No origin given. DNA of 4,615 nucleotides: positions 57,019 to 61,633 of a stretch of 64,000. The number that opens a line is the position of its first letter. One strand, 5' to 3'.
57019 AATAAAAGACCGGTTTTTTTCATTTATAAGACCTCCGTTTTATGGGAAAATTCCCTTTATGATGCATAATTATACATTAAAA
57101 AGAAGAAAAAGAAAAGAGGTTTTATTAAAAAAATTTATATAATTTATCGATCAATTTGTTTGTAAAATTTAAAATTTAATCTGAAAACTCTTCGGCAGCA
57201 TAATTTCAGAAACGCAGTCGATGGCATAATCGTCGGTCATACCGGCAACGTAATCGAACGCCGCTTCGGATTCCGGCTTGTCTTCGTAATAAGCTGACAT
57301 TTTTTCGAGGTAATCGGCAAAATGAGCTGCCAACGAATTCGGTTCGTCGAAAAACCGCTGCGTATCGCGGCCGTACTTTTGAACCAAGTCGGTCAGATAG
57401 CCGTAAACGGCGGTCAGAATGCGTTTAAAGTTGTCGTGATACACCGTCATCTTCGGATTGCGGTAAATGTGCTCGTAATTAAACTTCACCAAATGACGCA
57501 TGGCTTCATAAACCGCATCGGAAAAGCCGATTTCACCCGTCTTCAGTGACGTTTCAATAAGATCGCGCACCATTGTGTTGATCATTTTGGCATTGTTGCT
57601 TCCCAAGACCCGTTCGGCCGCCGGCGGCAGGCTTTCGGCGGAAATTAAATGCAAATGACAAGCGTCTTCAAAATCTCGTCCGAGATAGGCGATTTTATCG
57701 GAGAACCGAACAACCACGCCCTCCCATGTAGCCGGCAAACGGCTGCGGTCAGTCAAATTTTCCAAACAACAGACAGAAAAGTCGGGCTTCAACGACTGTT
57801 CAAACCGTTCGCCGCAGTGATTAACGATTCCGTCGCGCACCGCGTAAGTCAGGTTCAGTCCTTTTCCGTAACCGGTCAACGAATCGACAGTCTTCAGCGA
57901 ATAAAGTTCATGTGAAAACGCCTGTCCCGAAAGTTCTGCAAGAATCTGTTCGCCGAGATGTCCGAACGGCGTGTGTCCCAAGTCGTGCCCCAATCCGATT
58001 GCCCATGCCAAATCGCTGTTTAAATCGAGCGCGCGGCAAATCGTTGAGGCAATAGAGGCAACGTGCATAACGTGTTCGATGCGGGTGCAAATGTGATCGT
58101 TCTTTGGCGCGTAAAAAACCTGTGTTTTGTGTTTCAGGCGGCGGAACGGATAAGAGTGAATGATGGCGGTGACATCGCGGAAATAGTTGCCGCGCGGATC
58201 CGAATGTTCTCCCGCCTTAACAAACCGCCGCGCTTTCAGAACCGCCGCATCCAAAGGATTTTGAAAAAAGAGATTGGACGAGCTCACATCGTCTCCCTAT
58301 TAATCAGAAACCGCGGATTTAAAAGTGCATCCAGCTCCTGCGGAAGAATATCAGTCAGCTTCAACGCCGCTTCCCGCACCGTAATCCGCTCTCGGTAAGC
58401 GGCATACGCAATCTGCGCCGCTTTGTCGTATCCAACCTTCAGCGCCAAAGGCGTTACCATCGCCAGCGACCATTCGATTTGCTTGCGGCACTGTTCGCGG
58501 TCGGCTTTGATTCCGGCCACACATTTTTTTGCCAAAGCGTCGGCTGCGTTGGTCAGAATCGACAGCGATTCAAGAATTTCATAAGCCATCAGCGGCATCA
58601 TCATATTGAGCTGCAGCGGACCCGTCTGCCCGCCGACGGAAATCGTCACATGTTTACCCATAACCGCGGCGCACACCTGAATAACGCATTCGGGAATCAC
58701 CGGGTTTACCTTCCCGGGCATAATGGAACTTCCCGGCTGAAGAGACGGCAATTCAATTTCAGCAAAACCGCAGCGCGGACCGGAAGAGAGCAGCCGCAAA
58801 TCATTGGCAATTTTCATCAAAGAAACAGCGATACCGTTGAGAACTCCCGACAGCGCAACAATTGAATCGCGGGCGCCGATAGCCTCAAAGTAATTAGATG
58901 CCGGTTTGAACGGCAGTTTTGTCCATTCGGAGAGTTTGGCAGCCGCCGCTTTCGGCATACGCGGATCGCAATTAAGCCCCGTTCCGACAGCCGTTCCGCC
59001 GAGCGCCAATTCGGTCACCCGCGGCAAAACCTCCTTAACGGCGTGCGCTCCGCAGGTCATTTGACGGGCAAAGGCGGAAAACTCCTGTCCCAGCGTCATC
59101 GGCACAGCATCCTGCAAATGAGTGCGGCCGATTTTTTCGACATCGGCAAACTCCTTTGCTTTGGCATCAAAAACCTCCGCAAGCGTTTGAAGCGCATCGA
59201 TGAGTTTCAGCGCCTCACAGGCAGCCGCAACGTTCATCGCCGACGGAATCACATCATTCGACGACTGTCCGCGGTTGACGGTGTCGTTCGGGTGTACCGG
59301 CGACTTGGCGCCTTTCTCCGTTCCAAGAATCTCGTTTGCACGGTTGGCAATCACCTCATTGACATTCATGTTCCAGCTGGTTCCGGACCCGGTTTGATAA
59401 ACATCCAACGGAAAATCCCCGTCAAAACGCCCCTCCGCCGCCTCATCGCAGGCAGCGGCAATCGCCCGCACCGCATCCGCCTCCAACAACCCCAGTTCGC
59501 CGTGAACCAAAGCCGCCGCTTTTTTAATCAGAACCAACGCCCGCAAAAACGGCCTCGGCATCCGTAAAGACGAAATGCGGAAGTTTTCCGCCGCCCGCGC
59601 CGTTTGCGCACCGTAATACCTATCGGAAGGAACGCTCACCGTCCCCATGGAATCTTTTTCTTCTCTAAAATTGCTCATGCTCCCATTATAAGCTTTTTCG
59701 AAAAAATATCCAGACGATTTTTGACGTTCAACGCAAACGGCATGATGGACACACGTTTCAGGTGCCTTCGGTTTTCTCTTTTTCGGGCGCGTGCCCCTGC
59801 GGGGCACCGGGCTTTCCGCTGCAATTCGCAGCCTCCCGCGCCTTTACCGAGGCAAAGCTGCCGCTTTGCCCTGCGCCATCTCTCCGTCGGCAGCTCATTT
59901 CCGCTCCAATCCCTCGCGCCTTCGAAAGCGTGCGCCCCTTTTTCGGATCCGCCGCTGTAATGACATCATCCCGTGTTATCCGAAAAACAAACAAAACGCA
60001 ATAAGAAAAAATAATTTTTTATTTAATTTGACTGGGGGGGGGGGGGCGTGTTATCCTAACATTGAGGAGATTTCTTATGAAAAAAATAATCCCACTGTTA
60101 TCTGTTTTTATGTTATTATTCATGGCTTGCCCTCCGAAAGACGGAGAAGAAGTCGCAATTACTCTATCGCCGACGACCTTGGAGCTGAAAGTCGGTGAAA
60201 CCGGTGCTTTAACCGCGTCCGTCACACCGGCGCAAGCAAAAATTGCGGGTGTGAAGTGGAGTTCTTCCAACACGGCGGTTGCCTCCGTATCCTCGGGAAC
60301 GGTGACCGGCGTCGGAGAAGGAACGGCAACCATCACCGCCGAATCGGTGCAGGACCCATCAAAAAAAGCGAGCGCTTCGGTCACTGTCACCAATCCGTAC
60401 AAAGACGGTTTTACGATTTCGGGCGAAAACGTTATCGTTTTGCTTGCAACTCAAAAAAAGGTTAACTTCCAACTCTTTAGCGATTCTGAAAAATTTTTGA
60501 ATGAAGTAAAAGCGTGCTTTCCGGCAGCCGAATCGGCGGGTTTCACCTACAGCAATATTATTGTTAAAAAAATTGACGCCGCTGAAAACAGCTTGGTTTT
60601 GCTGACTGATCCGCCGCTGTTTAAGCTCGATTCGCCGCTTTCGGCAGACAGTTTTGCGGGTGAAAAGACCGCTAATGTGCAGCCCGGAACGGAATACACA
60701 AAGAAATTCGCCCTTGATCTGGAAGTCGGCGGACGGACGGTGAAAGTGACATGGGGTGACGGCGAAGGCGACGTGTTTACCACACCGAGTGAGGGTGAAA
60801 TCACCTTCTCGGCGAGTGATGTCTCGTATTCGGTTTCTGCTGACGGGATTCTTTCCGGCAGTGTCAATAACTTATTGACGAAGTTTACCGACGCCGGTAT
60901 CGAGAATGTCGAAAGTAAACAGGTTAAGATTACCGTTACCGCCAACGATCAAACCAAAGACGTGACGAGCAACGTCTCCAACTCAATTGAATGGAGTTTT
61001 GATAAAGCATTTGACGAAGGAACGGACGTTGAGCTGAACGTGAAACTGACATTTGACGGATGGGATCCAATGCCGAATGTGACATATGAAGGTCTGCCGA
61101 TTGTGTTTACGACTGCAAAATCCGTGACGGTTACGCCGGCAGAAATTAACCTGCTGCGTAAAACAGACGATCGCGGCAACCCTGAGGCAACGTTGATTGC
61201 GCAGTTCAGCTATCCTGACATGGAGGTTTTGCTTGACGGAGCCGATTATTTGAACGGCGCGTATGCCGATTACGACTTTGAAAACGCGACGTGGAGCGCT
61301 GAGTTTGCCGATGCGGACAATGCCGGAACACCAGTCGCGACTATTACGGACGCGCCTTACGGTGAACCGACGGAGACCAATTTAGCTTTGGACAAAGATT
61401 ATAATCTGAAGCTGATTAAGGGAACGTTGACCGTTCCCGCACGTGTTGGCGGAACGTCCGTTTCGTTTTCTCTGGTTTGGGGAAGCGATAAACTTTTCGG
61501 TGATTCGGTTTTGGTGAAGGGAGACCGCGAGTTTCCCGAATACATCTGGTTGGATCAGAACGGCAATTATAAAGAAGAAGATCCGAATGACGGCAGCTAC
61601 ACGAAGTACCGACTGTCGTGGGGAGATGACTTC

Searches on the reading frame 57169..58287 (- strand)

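Call 7: search_protein_families(library=pfam, proteins=[window:57169-58287:-], max_evalue=0.01)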
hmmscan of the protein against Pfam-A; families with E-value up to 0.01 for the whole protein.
window:57169-58287:- (372 aa): 2 families
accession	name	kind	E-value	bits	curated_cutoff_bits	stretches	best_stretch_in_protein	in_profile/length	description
PF13286.11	HD_assoc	-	2.7e-10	41.1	22.2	1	253-358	1-88/91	Phosphohydrolase-associated domain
PF01966.28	HD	-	1.1e-09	39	22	1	69-134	1-66/116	HD domain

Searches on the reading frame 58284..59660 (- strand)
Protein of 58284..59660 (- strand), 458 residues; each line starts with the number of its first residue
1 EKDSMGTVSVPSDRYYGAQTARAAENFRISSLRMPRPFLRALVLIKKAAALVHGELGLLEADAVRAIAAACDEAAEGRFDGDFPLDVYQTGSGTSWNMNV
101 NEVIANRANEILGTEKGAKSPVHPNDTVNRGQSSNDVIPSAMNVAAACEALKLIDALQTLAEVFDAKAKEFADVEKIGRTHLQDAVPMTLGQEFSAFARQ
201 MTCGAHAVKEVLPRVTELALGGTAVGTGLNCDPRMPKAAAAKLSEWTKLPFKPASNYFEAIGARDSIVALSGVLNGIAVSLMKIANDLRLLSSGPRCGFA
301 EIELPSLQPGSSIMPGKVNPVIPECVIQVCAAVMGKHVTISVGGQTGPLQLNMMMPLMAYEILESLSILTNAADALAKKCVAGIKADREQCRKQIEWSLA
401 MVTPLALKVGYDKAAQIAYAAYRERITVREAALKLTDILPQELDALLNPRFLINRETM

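Call 7: search_protein_families(library=pfam, proteins=[window:58284-59660:-], max_evalue=0.01)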
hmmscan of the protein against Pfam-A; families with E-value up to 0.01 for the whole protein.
window:58284-59660:- (458 aa): 2 families
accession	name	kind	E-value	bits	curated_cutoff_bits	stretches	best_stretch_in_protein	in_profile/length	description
PF00206.25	Lyase_1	-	2.1e-97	326.7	27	1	6-335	1-312/312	Lyase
PF10415.14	FumaraseC_C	-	2.1e-13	50.9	32.5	1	401-453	1-53/54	Fumarase C C-terminus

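Call 14: find_related_loci(query=window:58284-59660:-, collection=genome_contigs, flank=6000)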
Query window:58284-59660:- (458 aa) in genome_contigs; peptide patterns used: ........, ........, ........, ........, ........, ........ (x = any residue, [..] = any of these).
160 stretches matched a pattern; 107 encode a relative of the query (tblastn E <= 1e-3); the best 80 are kept; 80 distinct loci.
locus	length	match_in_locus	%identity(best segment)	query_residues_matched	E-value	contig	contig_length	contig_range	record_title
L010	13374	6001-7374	99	1-458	0e+0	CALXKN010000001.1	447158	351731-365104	MAG: uncultured Spirochaetes bacterium isolate BRZ_BB__bin28 genome assembly, contig: BRZ_BB__NODE_4_length_447158_cov_7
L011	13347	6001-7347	82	1-449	0e+0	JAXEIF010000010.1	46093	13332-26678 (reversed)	MAG: Spirochaetia bacterium isolate SUG3664 k141_3091713, whole genome shotgun sequence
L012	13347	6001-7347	82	1-449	0e+0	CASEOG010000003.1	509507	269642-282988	uncultured Spirochaetales bacterium isolate A50_L2_350350_idba_bin.171 genome assembly, contig: A50_L2_350350_idba_bin.1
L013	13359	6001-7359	57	1-453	2e-172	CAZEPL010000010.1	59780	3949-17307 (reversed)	MAG TPA_asm: uncultured Spirochaetaceae bacterium isolate binchicken_co228_579 genome assembly, contig: NODE_502_length_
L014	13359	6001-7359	57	1-453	1e-168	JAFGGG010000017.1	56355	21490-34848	MAG: Spirochaetales bacterium isolate Zod_Metabat.1377 k87_3777270, whole genome shotgun sequence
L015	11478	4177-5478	58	1-433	7e-164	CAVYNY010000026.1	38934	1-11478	MAG: uncultured delta proteobacterium isolate MFD05684.bin.2.75 genome assembly, contig: contig_69517, whole genome shot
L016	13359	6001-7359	57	1-453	1e-163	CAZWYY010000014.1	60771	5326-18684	MAG TPA_asm: uncultured Spirochaetaceae bacterium isolate SRP214966_co4_496 genome assembly, contig: NODE_234_length_607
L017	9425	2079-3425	58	1-448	2e-163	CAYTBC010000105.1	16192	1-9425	MAG TPA_asm: uncultured Desulfosarcina sp. isolate SRP214966_co3_311 genome assembly, contig: NODE_5264_length_16192_cov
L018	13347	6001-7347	57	1-449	2e-163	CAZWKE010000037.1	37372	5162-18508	MAG TPA_asm: uncultured Spirochaetaceae bacterium isolate binchicken_co151_536 genome assembly, contig: NODE_1387_length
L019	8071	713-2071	55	1-453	8e-163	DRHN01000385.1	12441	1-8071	MAG TPA_asm: Spirochaetes bacterium isolate HyVt-370 HyVt-370_k145_69733, whole genome shotgun sequence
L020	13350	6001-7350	57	1-449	7e-160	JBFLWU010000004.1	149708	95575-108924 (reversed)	MAG: Thermodesulfobacteriota bacterium isolate MAG040 MAG040_4, whole genome shotgun sequence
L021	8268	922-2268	57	1-448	2e-158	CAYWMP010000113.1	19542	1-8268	MAG TPA_asm: uncultured Desulfobacteraceae bacterium isolate SRP167671_co1_137 genome assembly, contig: NODE_3215_length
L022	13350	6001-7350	57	1-449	2e-156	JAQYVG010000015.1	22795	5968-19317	MAG: Desulfobacterales bacterium isolate SG_975_bin35strict NODE_15_length_22795_cov_7.720442, whole genome shotgun sequ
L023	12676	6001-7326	55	1-442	4e-156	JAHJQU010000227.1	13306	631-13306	MAG: Proteobacteria bacterium isolate OS_PC_MetaG.mb.119 OS_PC_MetaG.mb.119_k141_250850, whole genome shotgun sequence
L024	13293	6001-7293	57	1-430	1e-155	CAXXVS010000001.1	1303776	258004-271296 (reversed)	MAG: Desulfobacterales bacterium isolate 5e2e11cb-0a29-41e5-9cec-673f41953d49 genome assembly, contig: contig_1, whole g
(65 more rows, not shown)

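Call 40: search_protein_families(library=ncbifam, proteins=[window:58284-59660:-], max_evalue=0.01)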
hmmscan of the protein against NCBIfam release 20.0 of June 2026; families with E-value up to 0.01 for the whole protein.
window:58284-59660:- (458 aa): 19 families
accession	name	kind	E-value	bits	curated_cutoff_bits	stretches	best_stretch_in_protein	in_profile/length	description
TIGR00979.1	fumC_II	equivalog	1.8e-172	574.2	664.75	1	1-453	4-457/458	class II fumarate hydratase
NF008909.0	PRK12273.1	subfamily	2.4e-170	567.5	510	1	1-455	8-464/474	aspartate ammonia-lyase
NF009089.0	PRK12425.1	equivalog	1.4e-147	492.3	840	1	1-454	5-459/464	class II fumarate hydratase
TIGR00839.1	aspA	equivalog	7.1e-146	486.8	681.2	1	1-454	3-458/468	aspartate ammonia-lyase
NF011092.0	PRK14515.1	subfamily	1.7e-122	409.7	876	1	1-449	14-462/479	aspartate ammonia-lyase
TIGR02426.1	protocat_pcaB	equivalog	9.7e-25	87.2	355.75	1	29-340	11-295/338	3-carboxy-cis,cis-muconate cycloisomerase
NF006554.0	PRK09053.1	equivalog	1.8e-22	79.8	595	1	35-419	24-392/453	3-carboxy-cis,cis-muconate cycloisomerase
TIGR00838.1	argH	equivalog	4e-21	75.6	279.5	1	127-406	100-369/455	argininosuccinate lyase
TIGR00928.1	purB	equivalog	3.1e-20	72.4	326.2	1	131-332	94-289/436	adenylosuccinate lyase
NF002563.0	PRK02186.1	subfamily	1.2e-18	66.8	625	1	127-408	509-781/890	argininosuccinate lyase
NF004631.0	PRK05975.1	equivalog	3.6e-17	62.4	371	1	125-328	99-290/352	3-carboxy-cis,cis-muconate cycloisomerase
NF008964.0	PRK12308.1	equivalog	2.2e-14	52.8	657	1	129-406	104-371/624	argininosuccinate lyase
NF052535.1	CoM_syn_XcbC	exception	3.4e-13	49.2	575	1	142-408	119-374/495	2-phosphosulfolactate phosphatase XcbC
NF052536.2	CoM_syn_XcbD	exception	5.1e-11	41.9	600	1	131-438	104-413/443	3-sulfopropionylcysteine synthase XcbD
NF006500.1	PRK08937.2-4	subfamily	6.7e-11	41.6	626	1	131-450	104-429/448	adenylosuccinate lyase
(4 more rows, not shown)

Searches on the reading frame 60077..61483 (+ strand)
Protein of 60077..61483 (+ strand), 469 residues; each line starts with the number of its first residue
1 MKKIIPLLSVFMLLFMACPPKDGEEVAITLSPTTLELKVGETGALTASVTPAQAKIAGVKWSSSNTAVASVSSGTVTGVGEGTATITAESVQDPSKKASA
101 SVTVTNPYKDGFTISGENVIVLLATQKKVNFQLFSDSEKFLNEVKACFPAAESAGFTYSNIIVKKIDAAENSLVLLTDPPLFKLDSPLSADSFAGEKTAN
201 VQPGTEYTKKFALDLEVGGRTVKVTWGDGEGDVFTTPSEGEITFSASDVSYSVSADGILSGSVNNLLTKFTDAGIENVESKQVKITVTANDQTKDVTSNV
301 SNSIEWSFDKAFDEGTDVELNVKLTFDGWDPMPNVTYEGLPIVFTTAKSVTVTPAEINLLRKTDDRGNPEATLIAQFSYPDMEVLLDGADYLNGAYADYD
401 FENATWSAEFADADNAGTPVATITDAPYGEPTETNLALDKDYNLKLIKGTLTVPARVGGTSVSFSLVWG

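Call 66: find_related_loci(query=window:60077-61483:+, collection=metagenome_contigs, flank=1500)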
Query window:60077-61483:+ (469 aa) in metagenome_contigs; peptide patterns used: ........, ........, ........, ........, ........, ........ (x = any residue, [..] = any of these).
125 stretches matched a pattern, but none encodes a relative of the query by tblastn (E <= 1e-3).
